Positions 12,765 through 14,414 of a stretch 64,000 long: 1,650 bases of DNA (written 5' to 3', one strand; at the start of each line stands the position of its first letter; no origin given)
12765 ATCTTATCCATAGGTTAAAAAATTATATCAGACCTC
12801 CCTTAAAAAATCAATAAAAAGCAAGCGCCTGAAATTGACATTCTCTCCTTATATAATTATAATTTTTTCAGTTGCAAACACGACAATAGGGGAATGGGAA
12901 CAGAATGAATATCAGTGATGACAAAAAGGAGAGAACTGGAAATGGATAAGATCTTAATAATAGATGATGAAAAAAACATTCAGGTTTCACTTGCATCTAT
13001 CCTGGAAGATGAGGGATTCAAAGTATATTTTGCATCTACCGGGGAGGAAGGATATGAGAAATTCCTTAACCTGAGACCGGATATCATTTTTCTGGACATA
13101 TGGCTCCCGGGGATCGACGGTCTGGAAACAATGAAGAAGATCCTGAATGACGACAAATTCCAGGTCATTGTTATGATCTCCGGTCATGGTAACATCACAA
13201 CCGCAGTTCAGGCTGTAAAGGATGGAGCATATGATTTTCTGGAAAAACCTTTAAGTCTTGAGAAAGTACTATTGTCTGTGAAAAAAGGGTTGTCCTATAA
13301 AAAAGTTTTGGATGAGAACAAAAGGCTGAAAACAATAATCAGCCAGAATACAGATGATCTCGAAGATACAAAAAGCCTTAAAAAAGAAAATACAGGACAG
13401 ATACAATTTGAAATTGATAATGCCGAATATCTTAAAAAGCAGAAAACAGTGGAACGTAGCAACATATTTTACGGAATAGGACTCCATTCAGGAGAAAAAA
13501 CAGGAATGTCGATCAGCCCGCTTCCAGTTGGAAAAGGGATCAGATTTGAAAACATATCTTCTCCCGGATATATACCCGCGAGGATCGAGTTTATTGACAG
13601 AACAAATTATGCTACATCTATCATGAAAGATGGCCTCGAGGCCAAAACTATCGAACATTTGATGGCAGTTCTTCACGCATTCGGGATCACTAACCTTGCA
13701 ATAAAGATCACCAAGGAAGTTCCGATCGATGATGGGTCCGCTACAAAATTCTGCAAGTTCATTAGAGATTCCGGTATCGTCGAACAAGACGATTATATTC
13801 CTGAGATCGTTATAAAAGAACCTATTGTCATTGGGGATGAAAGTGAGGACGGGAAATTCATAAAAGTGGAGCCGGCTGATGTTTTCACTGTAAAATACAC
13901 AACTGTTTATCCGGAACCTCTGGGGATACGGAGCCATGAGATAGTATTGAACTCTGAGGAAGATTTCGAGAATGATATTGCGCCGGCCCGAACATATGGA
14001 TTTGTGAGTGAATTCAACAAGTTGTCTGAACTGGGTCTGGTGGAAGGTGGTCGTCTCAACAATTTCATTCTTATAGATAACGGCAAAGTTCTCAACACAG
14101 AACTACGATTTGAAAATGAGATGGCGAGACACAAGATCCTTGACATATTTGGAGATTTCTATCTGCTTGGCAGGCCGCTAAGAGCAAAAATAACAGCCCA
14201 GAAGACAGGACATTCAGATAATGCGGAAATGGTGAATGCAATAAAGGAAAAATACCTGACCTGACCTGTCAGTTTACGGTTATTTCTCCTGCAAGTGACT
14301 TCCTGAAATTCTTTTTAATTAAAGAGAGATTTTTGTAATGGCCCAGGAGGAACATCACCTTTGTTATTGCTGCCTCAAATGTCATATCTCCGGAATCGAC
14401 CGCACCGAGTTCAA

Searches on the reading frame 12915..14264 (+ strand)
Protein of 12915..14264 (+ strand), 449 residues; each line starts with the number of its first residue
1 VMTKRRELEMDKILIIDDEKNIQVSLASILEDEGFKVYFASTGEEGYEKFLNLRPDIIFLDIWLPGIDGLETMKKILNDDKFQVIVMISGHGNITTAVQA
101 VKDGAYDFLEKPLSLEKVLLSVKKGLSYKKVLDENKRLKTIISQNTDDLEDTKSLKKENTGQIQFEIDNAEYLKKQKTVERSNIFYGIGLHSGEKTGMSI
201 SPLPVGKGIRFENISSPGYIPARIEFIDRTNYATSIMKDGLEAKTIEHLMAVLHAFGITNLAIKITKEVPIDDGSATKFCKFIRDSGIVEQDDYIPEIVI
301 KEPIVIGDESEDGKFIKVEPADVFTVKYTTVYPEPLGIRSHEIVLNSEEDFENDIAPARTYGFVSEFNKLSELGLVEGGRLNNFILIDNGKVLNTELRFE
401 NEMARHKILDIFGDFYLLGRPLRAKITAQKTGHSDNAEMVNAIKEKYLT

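Call 68: search_protein_families(library=ncbifam, proteins=[window:12915-14264:+], max_evalue=0.001)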
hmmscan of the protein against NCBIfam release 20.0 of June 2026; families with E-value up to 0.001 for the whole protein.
window:12915-14264:+ (449 aa): 97 families (the best 25 are shown)
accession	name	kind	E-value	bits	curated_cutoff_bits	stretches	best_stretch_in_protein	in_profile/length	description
TIGR00325.1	lpxC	equivalog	1.9e-66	224.4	187.25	1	175-447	2-275/297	UDP-3-O-acyl-N-acetylglucosamine deacetylase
NF009667.0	PRK13188.1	equivalog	4.5e-59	200.3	465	1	173-446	2-301/464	bifunctional UDP-3-O-[3-hydroxymyristoyl] N-acetylglucosamine deacetylase/3-hydroxyacyl-ACP dehydratase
NF051870.1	NAssimRespRegNtrX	equivalog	2e-34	119.3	600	1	11-147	2-140/452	nitrogen assimilation response regulator NtrX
NF009666.0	PRK13187.1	equivalog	1.3e-33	116.4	423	1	173-443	8-290/305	UDP-3-O-acyl N-acetylglycosamine deacetylase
NF008469.0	PRK11361.1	equivalog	1.8e-26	92.9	714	1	10-145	4-139/461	acetoacetate metabolism transcriptional regulator AtoC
NF047793.1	ResRegPgtA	equivalog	1.3e-25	90.1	650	1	11-137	6-132/414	two-component system response regulator PgtA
NF045505.1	RR_RssB_Pseudo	equivalog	2.1e-24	86.3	700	1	12-159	7-155/394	two-component system response regulator RssB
NF006900.1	PRK09390.1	equivalog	2.3e-22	79.5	255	1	12-144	6-138/203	response regulator FixJ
NF053512.1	nitric_RR_NosR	exception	6.1e-20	71.6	400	1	13-152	1-141/422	response regulator c-di-GMP phosphodiesterase, NosR family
NF040689.1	MtrAB_MtrA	equivalog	2.3e-19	69.6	300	1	13-133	1-118/219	MtrAB system response regulator MtrA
NF040534.1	resp_reg_YycF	equivalog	1.8e-18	66.6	340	1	12-140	2-132/231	response regulator YycF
NF033791.1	ActR_PrrA_rreg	equivalog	2.7e-18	66.6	250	1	12-125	3-116/173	ActR/PrrA/RegA family redox response regulator transcription factor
NF007135.0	PRK09581.1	equivalog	2.9e-18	65.9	474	1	11-165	3-160/457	PleD family two-component system response regulator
TIGR01818.1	ntrC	equivalog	1.3e-17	63.7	558.6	1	13-135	1-123/463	nitrogen regulation protein NR(I)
NF041733.1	resp_reg_CseB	equivalog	3.8e-17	62.4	350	1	12-123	2-112/228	two-component system response regulator CseB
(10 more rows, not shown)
